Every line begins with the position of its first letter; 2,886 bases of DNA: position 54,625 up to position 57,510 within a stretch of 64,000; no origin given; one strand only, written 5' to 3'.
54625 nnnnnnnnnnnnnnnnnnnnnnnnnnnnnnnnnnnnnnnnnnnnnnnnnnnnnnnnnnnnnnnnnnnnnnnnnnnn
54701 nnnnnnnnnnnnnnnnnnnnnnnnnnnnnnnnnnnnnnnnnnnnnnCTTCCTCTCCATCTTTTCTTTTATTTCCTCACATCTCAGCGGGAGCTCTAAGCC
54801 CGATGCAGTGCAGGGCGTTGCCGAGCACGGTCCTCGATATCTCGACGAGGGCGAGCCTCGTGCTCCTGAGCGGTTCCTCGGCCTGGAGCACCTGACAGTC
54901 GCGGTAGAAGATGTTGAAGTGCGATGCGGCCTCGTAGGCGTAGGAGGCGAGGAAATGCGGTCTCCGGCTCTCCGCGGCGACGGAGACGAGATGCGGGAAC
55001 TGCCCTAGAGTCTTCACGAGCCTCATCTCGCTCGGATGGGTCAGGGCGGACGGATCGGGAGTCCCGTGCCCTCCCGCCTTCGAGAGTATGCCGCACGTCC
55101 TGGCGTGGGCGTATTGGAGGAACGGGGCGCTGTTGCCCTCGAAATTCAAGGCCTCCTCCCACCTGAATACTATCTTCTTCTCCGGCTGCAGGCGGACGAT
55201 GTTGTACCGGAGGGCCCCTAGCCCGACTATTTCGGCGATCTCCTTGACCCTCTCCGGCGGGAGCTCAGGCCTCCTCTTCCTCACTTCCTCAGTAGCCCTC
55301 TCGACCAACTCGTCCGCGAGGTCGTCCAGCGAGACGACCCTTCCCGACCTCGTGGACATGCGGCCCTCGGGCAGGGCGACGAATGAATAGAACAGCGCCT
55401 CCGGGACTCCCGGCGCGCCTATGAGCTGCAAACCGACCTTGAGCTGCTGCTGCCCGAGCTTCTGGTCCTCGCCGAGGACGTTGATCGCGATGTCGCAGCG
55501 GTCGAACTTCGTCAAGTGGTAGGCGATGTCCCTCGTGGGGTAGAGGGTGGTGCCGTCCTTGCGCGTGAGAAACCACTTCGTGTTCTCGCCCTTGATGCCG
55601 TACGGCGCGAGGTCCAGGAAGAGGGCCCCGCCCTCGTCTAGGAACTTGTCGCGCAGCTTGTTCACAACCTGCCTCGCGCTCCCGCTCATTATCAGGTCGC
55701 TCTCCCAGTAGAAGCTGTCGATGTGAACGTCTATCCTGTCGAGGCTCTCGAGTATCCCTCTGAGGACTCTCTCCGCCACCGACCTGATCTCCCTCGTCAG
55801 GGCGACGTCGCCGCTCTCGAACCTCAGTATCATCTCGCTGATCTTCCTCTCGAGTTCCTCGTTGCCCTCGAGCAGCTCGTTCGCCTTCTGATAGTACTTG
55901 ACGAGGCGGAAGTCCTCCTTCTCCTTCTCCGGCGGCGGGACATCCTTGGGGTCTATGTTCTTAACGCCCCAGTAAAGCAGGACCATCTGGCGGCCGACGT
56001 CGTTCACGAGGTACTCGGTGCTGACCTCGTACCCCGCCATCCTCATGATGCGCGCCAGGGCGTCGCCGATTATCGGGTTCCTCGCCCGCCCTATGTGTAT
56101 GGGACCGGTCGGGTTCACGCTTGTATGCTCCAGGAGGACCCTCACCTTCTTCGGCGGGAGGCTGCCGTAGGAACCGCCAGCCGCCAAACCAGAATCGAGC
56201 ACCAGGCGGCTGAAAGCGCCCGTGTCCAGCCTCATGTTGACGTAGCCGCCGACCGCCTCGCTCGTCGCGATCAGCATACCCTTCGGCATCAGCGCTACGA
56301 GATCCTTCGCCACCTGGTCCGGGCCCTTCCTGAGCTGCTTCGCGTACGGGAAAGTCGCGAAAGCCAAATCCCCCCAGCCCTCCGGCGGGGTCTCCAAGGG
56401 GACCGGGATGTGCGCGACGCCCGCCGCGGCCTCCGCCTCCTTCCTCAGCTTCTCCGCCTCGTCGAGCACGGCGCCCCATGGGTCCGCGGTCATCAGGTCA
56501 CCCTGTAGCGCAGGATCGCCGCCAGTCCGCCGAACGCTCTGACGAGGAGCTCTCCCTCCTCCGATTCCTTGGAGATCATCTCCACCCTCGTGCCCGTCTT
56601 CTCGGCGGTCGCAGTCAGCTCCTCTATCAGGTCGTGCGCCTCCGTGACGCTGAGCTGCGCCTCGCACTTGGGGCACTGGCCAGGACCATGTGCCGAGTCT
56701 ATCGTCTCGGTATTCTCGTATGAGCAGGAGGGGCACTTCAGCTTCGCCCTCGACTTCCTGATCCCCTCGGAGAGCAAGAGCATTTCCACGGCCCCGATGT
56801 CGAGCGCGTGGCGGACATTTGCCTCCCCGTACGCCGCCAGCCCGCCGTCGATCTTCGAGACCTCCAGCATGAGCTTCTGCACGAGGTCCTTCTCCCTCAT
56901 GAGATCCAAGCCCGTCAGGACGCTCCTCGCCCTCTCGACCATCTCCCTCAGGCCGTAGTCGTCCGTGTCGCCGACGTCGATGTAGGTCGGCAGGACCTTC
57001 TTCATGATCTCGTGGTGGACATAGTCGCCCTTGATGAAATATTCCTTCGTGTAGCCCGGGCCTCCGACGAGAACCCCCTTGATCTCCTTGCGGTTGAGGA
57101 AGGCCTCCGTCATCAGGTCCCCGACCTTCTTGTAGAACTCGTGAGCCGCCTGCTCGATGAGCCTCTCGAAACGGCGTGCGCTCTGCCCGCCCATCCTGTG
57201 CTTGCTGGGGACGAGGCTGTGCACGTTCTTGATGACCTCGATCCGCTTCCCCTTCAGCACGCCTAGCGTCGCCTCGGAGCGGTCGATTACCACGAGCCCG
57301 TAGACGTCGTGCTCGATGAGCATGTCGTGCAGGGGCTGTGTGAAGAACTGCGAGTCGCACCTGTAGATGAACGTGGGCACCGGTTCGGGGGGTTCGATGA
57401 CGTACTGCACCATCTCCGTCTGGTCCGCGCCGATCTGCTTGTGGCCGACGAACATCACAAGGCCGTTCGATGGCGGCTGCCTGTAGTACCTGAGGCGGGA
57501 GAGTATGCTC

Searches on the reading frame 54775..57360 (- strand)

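Call 8: search_protein_families(library=ncbifam, proteins=[window:54775-57360:-], max_evalue=0.00001)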
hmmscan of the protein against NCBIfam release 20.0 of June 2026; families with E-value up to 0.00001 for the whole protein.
window:54775-57360:- (861 aa): 4 families
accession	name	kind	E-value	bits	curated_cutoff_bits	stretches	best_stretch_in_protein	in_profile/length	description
TIGR00456.1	argS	equivalog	1.6e-142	475.8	261.65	1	322-861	27-569/569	arginine--tRNA ligase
NF002447.0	PRK01611.3-4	equivalog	1.8e-123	413.1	460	2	618-861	355-613/613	arginine--tRNA ligase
NF002446.0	PRK01611.3-3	equivalog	4.5e-119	398.5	399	2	490-861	247-636/636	arginine--tRNA ligase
NF045898.1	ArgS_rel_codon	equivalog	4.1e-20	72.5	340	1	674-860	138-326/327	ArgS-related anticodon-binding protein NrtL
